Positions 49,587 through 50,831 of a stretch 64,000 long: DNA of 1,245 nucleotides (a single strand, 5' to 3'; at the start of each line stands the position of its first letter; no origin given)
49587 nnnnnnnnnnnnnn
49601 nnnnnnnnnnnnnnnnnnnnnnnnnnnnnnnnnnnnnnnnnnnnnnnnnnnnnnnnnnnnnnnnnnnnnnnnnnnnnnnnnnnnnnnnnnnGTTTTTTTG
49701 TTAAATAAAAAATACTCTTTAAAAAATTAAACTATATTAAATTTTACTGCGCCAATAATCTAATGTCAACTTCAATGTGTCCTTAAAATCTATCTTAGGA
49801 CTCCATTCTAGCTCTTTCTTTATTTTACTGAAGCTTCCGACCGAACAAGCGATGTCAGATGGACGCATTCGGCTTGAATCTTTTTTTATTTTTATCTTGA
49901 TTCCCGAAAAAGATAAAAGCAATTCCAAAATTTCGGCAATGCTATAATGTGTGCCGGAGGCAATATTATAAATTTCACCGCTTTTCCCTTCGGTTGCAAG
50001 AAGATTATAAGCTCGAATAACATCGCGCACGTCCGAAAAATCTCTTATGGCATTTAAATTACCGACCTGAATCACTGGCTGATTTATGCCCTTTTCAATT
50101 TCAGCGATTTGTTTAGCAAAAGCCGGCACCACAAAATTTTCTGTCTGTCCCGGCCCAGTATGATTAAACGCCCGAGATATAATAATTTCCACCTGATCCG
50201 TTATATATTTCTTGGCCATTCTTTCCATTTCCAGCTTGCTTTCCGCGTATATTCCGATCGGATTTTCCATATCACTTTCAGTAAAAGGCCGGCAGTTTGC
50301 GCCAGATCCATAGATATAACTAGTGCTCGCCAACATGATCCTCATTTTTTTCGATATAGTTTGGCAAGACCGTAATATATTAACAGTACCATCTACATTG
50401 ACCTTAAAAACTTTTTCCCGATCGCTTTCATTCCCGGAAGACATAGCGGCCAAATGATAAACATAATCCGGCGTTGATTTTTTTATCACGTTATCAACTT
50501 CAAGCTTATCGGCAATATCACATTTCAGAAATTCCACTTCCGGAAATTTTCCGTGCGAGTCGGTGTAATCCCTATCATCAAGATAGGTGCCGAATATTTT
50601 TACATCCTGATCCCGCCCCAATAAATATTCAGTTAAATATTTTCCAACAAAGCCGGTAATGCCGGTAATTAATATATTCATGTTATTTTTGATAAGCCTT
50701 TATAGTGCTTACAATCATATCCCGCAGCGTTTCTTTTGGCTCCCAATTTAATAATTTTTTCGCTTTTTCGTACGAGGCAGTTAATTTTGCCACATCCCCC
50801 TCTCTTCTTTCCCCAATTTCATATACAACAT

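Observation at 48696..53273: GDP-D-rhamnose pathway (gmd + rmd), and rmlA/rmlD without rmlB/rmlC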

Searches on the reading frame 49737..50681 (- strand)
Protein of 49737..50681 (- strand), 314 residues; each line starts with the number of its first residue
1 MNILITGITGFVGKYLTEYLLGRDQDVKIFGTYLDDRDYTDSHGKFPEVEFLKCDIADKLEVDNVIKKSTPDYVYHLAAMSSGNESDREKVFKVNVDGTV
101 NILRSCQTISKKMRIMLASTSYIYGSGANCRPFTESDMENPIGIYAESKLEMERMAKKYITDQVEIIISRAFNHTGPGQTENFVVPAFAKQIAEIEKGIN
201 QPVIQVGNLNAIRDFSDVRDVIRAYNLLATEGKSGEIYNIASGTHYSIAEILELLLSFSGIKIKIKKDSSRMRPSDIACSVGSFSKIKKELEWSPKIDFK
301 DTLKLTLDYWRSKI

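Call 5: search_protein_families(library=ncbifam, proteins=[window:49737-50681:-], max_evalue=0.00001)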
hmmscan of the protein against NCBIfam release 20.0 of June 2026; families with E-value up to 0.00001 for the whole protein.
window:49737-50681:- (314 aa): 26 families (the best 25 are shown)
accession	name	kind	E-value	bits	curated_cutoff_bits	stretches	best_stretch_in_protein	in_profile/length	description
TIGR04180.1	EDH_00030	hypoth_equivalog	1.9e-42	145.4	475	1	3-297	1-296/297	NAD-dependent 4,6-dehydratase LegB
TIGR01181.1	dTDP_gluc_dehyt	equivalog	4.5e-40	137.7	365.1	1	2-311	1-312/321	dTDP-glucose 4,6-dehydratase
TIGR01179.1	galE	equivalog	2.9e-35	121.7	262.3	1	2-308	1-323/332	UDP-glucose 4-epimerase GalE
TIGR01472.1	gmd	equivalog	1e-30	107.2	415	1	4-308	4-336/342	GDP-mannose 4,6-dehydratase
TIGR02622.1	CDP_4_6_dhtase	equivalog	5.5e-24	85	278.45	1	2-312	6-332/352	CDP-glucose 4,6-dehydratase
TIGR02197.1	heptose_epim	equivalog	8e-24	84.4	274.6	1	3-260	1-261/316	ADP-glyceromanno-heptose 6-epimerase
TIGR01214.1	rmlD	equivalog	8.4e-22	77.6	224.05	1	3-185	2-161/285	dTDP-4-dehydrorhamnose reductase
TIGR03466.1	HpnA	hypoth_equivalog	4.2e-21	75.2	367.65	1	2-264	2-251/327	hopanoid-associated sugar epimerase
NF008872.0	PRK11908.1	equivalog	2e-19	69.9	294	1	2-313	3-338/349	bifunctional UDP-4-keto-pentose/UDP-xylose synthase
NF043036.1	ErythonDh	equivalog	2.6e-19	69.6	325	1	1-159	1-163/321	D-erythronate dehydrogenase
NF005998.1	PRK08125.1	equivalog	1.4e-18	66.7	777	1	2-309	317-648/649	bifunctional UDP-4-amino-4-deoxy-L-arabinose formyltransferase/UDP-glucuronic acid oxidase ArnA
NF011728.1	PRK15181.1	equivalog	2.5e-18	66.2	760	1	3-311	18-338/348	Vi polysaccharide biosynthesis UDP-N-acetylglucosaminuronic acid C-4 epimerase TviC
NF007582.0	PRK10217.1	equivalog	2.7e-18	66.2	698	1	2-310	3-331/355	dTDP-glucose 4,6-dehydratase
NF007490.0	PRK10084.1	subfamily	5.4e-17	61.8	649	1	1-310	1-334/361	dTDP-glucose 4,6-dehydratase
NF052578.1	StrlDmthSdmBMthl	equivalog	2.2e-16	60.5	600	1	1-262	1-248/328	sterol demethylase protein SdmB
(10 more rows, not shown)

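Call 6: search_protein_families(library=pfam, proteins=[window:49737-50681:-], max_evalue=0.00001)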
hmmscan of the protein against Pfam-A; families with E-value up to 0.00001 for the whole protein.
window:49737-50681:- (314 aa): 6 families
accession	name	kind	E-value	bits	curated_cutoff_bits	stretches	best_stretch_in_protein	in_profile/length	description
PF16363.11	GDP_Man_Dehyd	-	2.4e-61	208.5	27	1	4-304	1-330/332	GDP-mannose 4,6 dehydratase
PF01370.27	Epimerase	-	4.7e-49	167.4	20.9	1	3-241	1-240/240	NAD dependent epimerase/dehydratase family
PF04321.23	RmlD_sub_bind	-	1.3e-21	77.4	27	1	1-177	1-157/287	RmlD substrate binding domain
PF01073.25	3Beta_HSD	-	5e-15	55.7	22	1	4-155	1-156/280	3-beta hydroxysteroid dehydrogenase/isomerase family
PF07993.18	NAD_binding_4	-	2.3e-14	53.6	20.1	1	72-193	90-230/258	Male sterility protein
PF02719.21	Polysacc_synt_2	-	1.5e-10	41.2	20.2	1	3-118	1-127/293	Polysaccharide biosynthesis protein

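Call 7: search_solved_structures(query=window:49737-50681:-, max_evalue=1e-10, show_alignments=2)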
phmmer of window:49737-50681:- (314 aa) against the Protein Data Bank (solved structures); distinct sequences matched with E-value up to 1e-10: 77 (the best 60 are shown).
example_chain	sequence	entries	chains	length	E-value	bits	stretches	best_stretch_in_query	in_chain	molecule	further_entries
2pk3_A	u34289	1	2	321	2.7e-63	217.6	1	1-309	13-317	GDP-6-deoxy-D-lyxo-4-hexulose reductase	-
6x3b_A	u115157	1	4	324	1.8e-43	152.5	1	68-314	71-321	GDP-6-deoxy-D-mannose reductase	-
7us5_A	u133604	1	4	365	2.6e-40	142.1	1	3-314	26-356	GDP-D-GLYCERO-D-MANNO-HEPTOSE 4,6-DEHYDRATASE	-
4lw8_A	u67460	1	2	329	1e-39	140.2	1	4-311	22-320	Putative epimerase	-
2hun_A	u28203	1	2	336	2.5e-26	96.2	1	1-310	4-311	336aa long hypothetical dTDP-glucose 4,6-dehydratase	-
4zrm_A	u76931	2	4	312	3.4e-26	95.8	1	1-312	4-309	UDP-glucose 4-epimerase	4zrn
1db3_A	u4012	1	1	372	1.4e-25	93.8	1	4-266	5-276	GDP-MANNOSE 4,6-DEHYDRATASE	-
6bi4_A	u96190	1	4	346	6.2e-25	91.6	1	1-310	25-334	dTDP-glucose 4,6-dehydratase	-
1orr_A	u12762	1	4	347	9.7e-23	84.5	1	3-311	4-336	CDP-tyvelose-2-epimerase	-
2p5u_A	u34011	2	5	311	3.1e-22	82.8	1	1-312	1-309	UDP-glucose 4-epimerase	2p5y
6bwl_A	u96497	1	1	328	3.2e-22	82.7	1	1-308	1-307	Pal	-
1n7g_A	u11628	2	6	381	8.4e-22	81.4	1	4-308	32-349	GDP-D-mannose-4,6-dehydratase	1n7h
6dnt_A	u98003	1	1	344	1.3e-21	80.7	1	2-311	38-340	NAD-dependent epimerase/dehydratase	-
7kf3_A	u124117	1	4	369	1.8e-21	80.3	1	4-265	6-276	GDP-mannose 4,6-dehydratase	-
8du1_A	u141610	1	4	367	5.3e-20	75.5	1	2-310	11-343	dTDP-glucose 4,6-dehydratase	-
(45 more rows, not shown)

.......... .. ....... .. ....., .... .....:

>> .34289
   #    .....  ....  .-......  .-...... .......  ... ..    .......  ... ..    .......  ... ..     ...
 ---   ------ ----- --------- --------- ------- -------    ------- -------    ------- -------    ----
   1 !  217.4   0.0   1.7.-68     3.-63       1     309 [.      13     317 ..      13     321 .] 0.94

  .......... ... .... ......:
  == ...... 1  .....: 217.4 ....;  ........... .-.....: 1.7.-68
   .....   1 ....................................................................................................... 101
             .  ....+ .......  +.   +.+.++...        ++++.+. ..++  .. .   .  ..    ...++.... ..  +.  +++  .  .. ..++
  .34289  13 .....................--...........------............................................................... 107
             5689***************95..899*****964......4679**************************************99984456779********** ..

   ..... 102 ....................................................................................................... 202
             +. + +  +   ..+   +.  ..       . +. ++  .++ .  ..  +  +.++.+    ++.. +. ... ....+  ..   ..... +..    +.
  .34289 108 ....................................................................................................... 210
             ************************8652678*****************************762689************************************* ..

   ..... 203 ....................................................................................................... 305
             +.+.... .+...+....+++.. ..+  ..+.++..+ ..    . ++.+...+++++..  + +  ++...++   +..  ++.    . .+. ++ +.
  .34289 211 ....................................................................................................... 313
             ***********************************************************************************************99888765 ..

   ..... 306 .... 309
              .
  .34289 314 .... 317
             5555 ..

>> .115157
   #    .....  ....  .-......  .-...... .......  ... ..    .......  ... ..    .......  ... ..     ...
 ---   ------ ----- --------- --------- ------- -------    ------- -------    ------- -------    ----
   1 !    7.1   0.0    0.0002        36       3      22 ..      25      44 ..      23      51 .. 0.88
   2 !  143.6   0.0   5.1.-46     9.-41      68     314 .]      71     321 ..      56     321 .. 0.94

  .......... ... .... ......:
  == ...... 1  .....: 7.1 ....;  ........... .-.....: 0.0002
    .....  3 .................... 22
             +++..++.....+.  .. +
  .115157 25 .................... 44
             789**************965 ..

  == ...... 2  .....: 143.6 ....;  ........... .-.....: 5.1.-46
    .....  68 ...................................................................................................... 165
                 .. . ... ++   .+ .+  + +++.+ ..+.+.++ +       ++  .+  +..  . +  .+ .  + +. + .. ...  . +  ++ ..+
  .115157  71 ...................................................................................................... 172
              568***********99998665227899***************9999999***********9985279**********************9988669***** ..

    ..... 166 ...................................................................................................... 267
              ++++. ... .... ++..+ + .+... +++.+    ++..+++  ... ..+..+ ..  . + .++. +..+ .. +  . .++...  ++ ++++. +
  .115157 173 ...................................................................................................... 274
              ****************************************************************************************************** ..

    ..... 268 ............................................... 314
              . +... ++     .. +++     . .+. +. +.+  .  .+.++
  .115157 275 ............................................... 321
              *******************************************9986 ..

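Call 16: find_homologous_proteins(query=window:49737-50681:-, max_evalue=1e-20)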
Query window:49737-50681:- (314 aa): 6116 proteins with E <= 1e-20 among 7192 candidates; the best 120 are listed.
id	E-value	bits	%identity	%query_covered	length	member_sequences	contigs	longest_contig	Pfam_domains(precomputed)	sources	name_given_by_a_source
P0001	4.1e-205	698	100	100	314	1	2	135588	PF04321.24,PF16363.12,PF02719.22,PF01073.26,PF07993.19,PF01370.28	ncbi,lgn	-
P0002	7.2e-170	582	84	100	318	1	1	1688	PF08659.17,PF04321.24,PF16363.12,PF02719.22,PF01073.26,PF07993.19,PF01370.28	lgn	-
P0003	1.1e-148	513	72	100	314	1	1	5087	PF08659.17,PF04321.24,PF16363.12,PF02719.22,PF01073.26,PF07993.19,PF01370.28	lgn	-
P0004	1.1e-145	503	70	100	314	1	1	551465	PF08659.17,PF04321.24,PF16363.12,PF02719.22,PF01073.26,PF07993.19,PF00106.32,PF01370.28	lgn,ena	-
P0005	5.9e-145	501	72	100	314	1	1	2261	PF04321.24,PF16363.12,PF02719.22,PF01073.26,PF07993.19,PF01370.28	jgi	-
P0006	4.2e-141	488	68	100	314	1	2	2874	PF04321.24,PF16363.12,PF02719.22,PF01073.26,PF07993.19,PF01370.28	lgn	-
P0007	6.5e-113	395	58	100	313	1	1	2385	PF04321.24,PF16363.12,PF02719.22,PF01073.26,PF07993.19,PF01370.28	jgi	jgi:GDP-4-dehydro-6-deoxy-D-mannose reductase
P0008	2.6e-112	393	61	99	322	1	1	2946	PF08659.17,PF04321.24,PF16363.12,PF02719.22,PF01073.26,PF07993.19,PF01370.28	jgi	-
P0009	7.4e-111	389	57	100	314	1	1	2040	PF08659.17,PF04321.24,PF16363.12,PF02719.22,PF01073.26,PF07993.19,PF01370.28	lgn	-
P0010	2.4e-110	387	59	100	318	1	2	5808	PF08659.17,PF04321.24,PF16363.12,PF02719.22,PF01073.26,PF07993.19,PF01370.28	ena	-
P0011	6.8e-107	376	56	100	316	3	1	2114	PF04321.24,PF16363.12,PF02719.22,PF01073.26,PF07993.19,PF01370.28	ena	-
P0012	1.3e-104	368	56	100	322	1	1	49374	PF08659.17,PF04321.24,PF16363.12,PF02719.22,PF01073.26,PF07993.19,PF13460.13,PF01370.28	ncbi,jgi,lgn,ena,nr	ncbi:GDP-mannose 4,6-dehydratase [Patescibacteria group bacterium]|nr:GDP-mannose 4,6-dehydratase [P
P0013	1.2e-103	365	55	100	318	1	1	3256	PF04321.24,PF16363.12,PF02719.22,PF01073.26,PF07993.19,PF01370.28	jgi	-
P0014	2.9e-100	354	54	99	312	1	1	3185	PF04321.24,PF16363.12,PF02719.22,PF01073.26,PF07993.19,PF01370.28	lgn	-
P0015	2.1e-98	348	53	100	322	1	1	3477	PF08659.17,PF04321.24,PF16363.12,PF02719.22,PF01073.26,PF07993.19,PF01370.28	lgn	-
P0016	2.1e-97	344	53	99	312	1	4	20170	PF04321.24,PF16363.12,PF02719.22,PF01073.26,PF07993.19,PF01370.28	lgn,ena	-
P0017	5.1e-93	330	52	98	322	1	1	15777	PF04321.24,PF16363.12,PF02719.22,PF01073.26,PF07993.19,PF01370.28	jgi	jgi:GDP-4-dehydro-6-deoxy-D-mannose reductase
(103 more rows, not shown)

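Call 17: find_encoding_contigs(protein=P0001, flank=10000, max_places=4)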
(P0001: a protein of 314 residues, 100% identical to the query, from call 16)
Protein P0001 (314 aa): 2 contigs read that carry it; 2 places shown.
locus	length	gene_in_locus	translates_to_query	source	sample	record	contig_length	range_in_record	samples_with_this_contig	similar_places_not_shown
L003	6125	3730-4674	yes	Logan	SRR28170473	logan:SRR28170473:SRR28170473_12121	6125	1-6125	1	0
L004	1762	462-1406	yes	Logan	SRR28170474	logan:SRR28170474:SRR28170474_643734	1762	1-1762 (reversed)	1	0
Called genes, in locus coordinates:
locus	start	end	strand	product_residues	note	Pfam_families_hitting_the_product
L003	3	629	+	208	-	?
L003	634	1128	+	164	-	PF04073:tRNA_edit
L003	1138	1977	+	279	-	PF01370:Epimerase, PF02719:Polysacc_synt_2, PF04321:RmlD_sub_bind, PF16363:GDP_Man_Dehyd, PF07993:NAD_binding_4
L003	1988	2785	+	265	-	PF00483:NTP_transferase, PF12804:NTP_transf_3 (weak)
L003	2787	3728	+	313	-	PF01073:3Beta_HSD, PF01370:Epimerase, PF02719:Polysacc_synt_2, PF04321:RmlD_sub_bind, PF05368:NmrA, PF13460:NAD_binding_10, PF16363:GDP_Man_Dehyd, PF07993:NAD_binding_4 (weak)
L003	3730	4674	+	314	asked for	PF01073:3Beta_HSD, PF01370:Epimerase, PF02719:Polysacc_synt_2 (weak), PF04321:RmlD_sub_bind, PF16363:GDP_Man_Dehyd, PF07993:NAD_binding_4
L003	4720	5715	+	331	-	PF01370:Epimerase, PF04321:RmlD_sub_bind (weak), PF16363:GDP_Man_Dehyd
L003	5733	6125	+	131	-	?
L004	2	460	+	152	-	?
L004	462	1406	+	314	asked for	PF01073:3Beta_HSD, PF01370:Epimerase, PF02719:Polysacc_synt_2 (weak), PF04321:RmlD_sub_bind, PF16363:GDP_Man_Dehyd, PF07993:NAD_binding_4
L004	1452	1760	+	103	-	?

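Call 18: find_encoding_contigs(protein=P0004, flank=10000, max_places=3)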
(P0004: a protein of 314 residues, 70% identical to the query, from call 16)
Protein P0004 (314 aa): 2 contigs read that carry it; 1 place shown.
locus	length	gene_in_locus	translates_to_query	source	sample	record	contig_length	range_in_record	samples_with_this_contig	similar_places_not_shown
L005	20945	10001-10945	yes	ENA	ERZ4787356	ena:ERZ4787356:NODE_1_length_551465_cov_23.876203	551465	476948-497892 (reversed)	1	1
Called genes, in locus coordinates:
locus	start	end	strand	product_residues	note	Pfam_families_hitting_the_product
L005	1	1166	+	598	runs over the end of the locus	PF13517:FG-GAP_3 (faint), PF01839:FG-GAP (faint), PF00246:Peptidase_M14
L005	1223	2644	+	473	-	PF25292:Beta-prop_CGLA (faint), PF01839:FG-GAP (faint), PF13517:FG-GAP_3 (weak), PF03734:YkuD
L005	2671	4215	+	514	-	PF21760:SecD_1st, PF22599:SecDF_P1_head, PF03176:MMPL, PF02355:SecD_SecF_C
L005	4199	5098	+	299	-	PF07549:Sec_GG, PF02355:SecD_SecF_C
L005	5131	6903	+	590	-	PF01336:tRNA_anti-codon, PF00152:tRNA-synt_2, PF02938:GAD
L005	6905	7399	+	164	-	PF04073:tRNA_edit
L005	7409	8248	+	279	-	PF01370:Epimerase, PF02719:Polysacc_synt_2 (weak), PF04321:RmlD_sub_bind, PF16363:GDP_Man_Dehyd, PF07993:NAD_binding_4 (weak)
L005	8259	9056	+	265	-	PF00483:NTP_transferase, PF12804:NTP_transf_3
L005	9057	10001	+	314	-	PF01073:3Beta_HSD, PF01370:Epimerase, PF02719:Polysacc_synt_2, PF04321:RmlD_sub_bind, PF05368:NmrA, PF13460:NAD_binding_10, PF16363:GDP_Man_Dehyd, PF07993:NAD_binding_4 (weak)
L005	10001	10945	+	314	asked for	PF00106:adh_short (weak), PF01073:3Beta_HSD, PF01370:Epimerase, PF02719:Polysacc_synt_2, PF04321:RmlD_sub_bind, PF08659:KR (weak), PF16363:GDP_Man_Dehyd, PF07993:NAD_binding_4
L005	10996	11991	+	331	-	PF01370:Epimerase, PF04321:RmlD_sub_bind (weak), PF16363:GDP_Man_Dehyd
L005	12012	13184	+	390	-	PF00438:S-AdoMet_synt_N, PF02772:S-AdoMet_synt_M, PF02773:S-AdoMet_synt_C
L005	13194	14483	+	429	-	PF02558:ApbA (weak), PF03721:UDPG_MGDP_dh_N, PF00984:UDPG_MGDP_dh, PF03720:UDPG_MGDP_dh_C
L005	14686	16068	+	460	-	PF11617:Cu-binding_MopE (weak), PF13385:Laminin_G_3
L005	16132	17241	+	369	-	PF13439:Glyco_transf_4, PF13477:Glyco_trans_4_2, PF13579:Glyco_trans_4_4, PF00534:Glycos_transf_1, PF13692:Glyco_trans_1_4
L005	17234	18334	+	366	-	PF00534:Glycos_transf_1, PF13692:Glyco_trans_1_4 (weak)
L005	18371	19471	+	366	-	PF13439:Glyco_transf_4, PF00534:Glycos_transf_1, PF20706:GT4-conflict, PF13692:Glyco_trans_1_4, PF13524:Glyco_trans_1_2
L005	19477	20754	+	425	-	PF01943:Polysacc_synt, PF01554:MatE (weak), PF13440:Polysacc_synt_3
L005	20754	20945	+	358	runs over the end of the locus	PF14307:Glyco_tran_WbsX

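Call 19: find_encoding_contigs(protein=P0012, flank=10000, max_places=3)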
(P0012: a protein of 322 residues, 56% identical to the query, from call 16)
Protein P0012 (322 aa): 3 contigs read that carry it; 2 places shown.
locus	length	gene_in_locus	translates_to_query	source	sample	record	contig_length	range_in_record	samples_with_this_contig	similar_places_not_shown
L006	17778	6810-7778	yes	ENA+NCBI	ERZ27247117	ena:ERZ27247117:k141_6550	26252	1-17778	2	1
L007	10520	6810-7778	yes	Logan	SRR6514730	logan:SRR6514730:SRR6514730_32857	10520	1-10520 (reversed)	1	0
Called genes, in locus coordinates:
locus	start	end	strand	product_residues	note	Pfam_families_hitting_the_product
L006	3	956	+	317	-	PF22599:SecDF_P1_head, PF03176:MMPL, PF02355:SecD_SecF_C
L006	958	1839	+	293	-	PF07549:Sec_GG, PF02355:SecD_SecF_C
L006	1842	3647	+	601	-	PF01336:tRNA_anti-codon, PF00152:tRNA-synt_2, PF02938:GAD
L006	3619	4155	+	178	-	PF04073:tRNA_edit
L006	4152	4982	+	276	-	PF01370:Epimerase, PF02719:Polysacc_synt_2 (faint), PF04321:RmlD_sub_bind, PF01073:3Beta_HSD (weak), PF16363:GDP_Man_Dehyd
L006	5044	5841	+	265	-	PF00483:NTP_transferase, PF12804:NTP_transf_3 (weak)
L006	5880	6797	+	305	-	PF01073:3Beta_HSD, PF01370:Epimerase, PF02719:Polysacc_synt_2, PF04321:RmlD_sub_bind, PF07993:NAD_binding_4 (faint), PF13460:NAD_binding_10 (weak), PF16363:GDP_Man_Dehyd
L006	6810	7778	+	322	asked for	PF01073:3Beta_HSD, PF01370:Epimerase, PF02719:Polysacc_synt_2, PF04321:RmlD_sub_bind, PF07993:NAD_binding_4, PF08659:KR, PF13460:NAD_binding_10 (weak), PF16363:GDP_Man_Dehyd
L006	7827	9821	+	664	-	PF01370:Epimerase, PF04321:RmlD_sub_bind, PF16363:GDP_Man_Dehyd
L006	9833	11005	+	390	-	PF00438:S-AdoMet_synt_N, PF02772:S-AdoMet_synt_M, PF02773:S-AdoMet_synt_C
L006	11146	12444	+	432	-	PF02558:ApbA (faint), PF03446:NAD_binding_2 (faint), PF03721:UDPG_MGDP_dh_N, PF00984:UDPG_MGDP_dh, PF03720:UDPG_MGDP_dh_C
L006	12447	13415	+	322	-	PF01073:3Beta_HSD, PF01370:Epimerase, PF02719:Polysacc_synt_2, PF04321:RmlD_sub_bind, PF08659:KR (weak), PF13460:NAD_binding_10 (weak), PF16363:GDP_Man_Dehyd, PF07993:NAD_binding_4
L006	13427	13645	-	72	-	-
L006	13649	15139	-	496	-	-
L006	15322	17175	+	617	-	PF00069:Pkinase, PF07714:PK_Tyr_Ser-Thr, PF01636:APH (faint)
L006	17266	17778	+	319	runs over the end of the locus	-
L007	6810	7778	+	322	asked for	PF01073:3Beta_HSD, PF01370:Epimerase, PF02719:Polysacc_synt_2, PF04321:RmlD_sub_bind, PF07993:NAD_binding_4, PF08659:KR, PF13460:NAD_binding_10 (weak), PF16363:GDP_Man_Dehyd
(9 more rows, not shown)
